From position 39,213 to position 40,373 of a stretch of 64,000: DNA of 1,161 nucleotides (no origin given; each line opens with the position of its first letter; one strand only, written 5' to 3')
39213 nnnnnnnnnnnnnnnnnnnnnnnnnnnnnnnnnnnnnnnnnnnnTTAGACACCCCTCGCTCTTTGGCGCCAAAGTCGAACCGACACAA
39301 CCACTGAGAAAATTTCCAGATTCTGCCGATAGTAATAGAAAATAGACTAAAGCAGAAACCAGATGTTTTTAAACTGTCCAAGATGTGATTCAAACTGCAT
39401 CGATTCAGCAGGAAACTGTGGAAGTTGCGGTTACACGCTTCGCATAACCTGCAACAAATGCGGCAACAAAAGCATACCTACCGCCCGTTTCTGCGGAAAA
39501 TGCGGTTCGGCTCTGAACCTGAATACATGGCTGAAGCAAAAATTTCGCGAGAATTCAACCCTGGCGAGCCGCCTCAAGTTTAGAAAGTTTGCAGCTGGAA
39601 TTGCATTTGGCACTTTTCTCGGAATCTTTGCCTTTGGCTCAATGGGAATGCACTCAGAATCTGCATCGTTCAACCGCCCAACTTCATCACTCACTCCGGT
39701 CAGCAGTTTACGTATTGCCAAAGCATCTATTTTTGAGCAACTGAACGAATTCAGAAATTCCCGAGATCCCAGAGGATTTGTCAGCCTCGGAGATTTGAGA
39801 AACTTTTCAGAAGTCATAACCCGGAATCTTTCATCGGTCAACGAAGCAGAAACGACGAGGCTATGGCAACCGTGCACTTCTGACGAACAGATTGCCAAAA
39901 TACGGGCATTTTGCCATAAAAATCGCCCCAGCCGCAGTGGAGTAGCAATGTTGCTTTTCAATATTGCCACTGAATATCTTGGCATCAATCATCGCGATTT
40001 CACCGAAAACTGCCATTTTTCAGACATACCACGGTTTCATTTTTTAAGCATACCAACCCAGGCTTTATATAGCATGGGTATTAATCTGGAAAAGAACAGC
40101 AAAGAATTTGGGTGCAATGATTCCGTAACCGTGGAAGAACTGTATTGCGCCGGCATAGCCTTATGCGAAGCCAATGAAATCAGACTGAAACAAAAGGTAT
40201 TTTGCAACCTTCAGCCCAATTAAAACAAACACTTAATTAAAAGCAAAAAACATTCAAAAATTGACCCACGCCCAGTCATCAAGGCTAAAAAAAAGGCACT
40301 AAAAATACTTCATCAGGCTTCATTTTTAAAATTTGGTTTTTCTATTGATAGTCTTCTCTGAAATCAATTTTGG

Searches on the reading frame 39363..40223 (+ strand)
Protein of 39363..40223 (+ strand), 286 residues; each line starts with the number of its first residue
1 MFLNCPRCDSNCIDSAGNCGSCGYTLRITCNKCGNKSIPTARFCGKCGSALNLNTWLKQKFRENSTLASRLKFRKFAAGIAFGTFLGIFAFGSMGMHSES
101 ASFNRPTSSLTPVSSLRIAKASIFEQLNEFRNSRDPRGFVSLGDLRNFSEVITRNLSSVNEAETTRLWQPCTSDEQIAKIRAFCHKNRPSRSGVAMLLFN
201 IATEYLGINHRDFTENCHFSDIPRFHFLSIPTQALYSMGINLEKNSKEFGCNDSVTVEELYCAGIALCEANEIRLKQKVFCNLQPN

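Call 87: search_protein_families(library=pfam, proteins=[window:39363-40223:+], max_evalue=0.001)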
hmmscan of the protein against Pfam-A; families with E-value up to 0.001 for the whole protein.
window:39363-40223:+ (286 aa): 3 families
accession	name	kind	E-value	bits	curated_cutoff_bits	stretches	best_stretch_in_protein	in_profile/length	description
PF12773.13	DZR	-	3e-06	27.7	27.3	1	5-48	1-45/45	Double zinc ribbon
PF13240.11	Zn_Ribbon_1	-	0.00052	20.2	25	1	30-51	2-23/23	zinc-ribbon domain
PF13248.11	Zn_ribbon_3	-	0.0006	19.6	27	0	28-49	3-24/26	zinc-ribbon domain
